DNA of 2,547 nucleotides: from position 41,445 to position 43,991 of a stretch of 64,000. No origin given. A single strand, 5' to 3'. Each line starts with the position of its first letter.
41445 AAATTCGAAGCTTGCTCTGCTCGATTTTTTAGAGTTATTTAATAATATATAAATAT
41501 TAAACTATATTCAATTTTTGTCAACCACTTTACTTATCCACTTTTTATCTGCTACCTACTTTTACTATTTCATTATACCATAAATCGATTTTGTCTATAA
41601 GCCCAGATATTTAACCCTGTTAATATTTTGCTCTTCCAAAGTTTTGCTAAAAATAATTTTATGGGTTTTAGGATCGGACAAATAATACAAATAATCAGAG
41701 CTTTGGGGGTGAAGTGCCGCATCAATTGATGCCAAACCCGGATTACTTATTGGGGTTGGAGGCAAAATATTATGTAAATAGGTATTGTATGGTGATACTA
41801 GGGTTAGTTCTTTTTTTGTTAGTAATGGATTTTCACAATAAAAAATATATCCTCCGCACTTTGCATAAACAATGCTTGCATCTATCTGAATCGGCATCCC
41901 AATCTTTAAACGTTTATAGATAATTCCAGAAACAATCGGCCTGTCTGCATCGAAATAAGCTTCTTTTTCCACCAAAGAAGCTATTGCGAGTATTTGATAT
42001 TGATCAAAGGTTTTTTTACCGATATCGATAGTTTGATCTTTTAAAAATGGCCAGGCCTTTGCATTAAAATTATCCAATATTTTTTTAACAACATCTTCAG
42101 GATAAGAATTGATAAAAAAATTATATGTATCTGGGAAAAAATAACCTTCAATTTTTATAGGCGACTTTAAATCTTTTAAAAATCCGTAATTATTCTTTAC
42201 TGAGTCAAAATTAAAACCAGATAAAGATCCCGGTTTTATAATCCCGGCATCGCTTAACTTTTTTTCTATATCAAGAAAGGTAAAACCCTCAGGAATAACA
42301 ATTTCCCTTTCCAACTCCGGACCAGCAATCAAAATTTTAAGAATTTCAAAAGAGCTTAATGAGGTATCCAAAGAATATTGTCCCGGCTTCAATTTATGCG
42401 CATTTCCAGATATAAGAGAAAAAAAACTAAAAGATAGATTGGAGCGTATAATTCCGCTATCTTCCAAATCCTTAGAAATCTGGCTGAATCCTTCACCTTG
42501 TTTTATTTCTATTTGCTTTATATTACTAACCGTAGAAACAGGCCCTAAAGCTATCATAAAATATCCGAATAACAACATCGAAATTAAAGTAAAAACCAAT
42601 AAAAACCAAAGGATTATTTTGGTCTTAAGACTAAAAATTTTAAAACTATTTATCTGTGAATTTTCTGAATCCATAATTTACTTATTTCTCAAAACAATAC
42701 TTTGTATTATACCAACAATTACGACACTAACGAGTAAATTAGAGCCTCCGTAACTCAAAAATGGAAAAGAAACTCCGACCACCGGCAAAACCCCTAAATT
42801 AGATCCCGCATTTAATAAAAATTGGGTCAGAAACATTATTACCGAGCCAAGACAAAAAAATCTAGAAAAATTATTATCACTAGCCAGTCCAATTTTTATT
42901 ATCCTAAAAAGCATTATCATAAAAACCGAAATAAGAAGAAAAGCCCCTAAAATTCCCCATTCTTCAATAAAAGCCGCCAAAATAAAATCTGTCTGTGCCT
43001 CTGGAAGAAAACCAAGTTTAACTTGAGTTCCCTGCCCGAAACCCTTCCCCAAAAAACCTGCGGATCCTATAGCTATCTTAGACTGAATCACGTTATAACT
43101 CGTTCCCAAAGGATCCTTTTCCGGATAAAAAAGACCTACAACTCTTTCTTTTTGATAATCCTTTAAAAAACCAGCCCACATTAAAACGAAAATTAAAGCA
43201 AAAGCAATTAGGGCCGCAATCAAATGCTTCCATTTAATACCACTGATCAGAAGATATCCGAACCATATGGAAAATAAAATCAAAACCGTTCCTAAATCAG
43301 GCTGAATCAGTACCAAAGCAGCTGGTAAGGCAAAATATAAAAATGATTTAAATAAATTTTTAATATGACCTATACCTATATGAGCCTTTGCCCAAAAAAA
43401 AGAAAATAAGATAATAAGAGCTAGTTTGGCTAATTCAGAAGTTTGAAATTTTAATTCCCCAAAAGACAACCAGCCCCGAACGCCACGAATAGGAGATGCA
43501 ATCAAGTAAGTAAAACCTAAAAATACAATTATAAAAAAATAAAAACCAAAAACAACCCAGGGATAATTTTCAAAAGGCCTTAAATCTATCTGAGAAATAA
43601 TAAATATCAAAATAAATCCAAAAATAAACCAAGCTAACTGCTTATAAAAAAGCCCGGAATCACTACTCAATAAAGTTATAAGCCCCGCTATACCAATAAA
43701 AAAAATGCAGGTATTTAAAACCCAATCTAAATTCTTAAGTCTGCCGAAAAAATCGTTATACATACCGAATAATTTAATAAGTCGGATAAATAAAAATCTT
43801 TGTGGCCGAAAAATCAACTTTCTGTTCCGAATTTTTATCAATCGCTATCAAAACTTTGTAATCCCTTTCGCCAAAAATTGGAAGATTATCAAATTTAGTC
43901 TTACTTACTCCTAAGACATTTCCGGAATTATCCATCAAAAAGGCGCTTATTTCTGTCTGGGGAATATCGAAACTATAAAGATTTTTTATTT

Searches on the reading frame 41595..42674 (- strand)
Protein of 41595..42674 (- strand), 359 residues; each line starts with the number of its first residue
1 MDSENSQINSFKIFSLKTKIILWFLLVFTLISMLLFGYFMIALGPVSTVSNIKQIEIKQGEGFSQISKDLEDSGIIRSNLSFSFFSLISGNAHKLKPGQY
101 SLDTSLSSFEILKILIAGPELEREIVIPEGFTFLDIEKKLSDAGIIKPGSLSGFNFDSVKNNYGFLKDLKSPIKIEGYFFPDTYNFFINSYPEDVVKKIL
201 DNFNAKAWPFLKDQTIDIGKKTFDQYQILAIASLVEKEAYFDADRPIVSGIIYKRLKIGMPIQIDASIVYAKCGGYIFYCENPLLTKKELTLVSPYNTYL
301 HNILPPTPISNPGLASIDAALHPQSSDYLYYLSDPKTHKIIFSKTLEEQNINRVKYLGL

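Call 24: search_protein_families(library=pfam, proteins=[window:41595-42674:-], max_evalue=0.001)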
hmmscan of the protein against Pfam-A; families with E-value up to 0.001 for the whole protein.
window:41595-42674:- (359 aa): 1 family
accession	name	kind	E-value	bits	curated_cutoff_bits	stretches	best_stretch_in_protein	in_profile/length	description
PF02618.21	YceG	-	2.3e-71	240.9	32.4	1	55-352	1-272/275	YceG-like family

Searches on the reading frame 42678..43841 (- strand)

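Call 24: search_protein_families(library=pfam, proteins=[window:42678-43841:-], max_evalue=0.001)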
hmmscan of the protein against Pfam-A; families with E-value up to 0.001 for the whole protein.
window:42678-43841:- (387 aa): 1 family
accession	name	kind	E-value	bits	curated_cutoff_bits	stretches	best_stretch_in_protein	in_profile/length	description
PF01098.24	FTSW_RODA_SPOVE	-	5.9e-82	275.9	26.4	1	62-383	35-351/356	Cell cycle protein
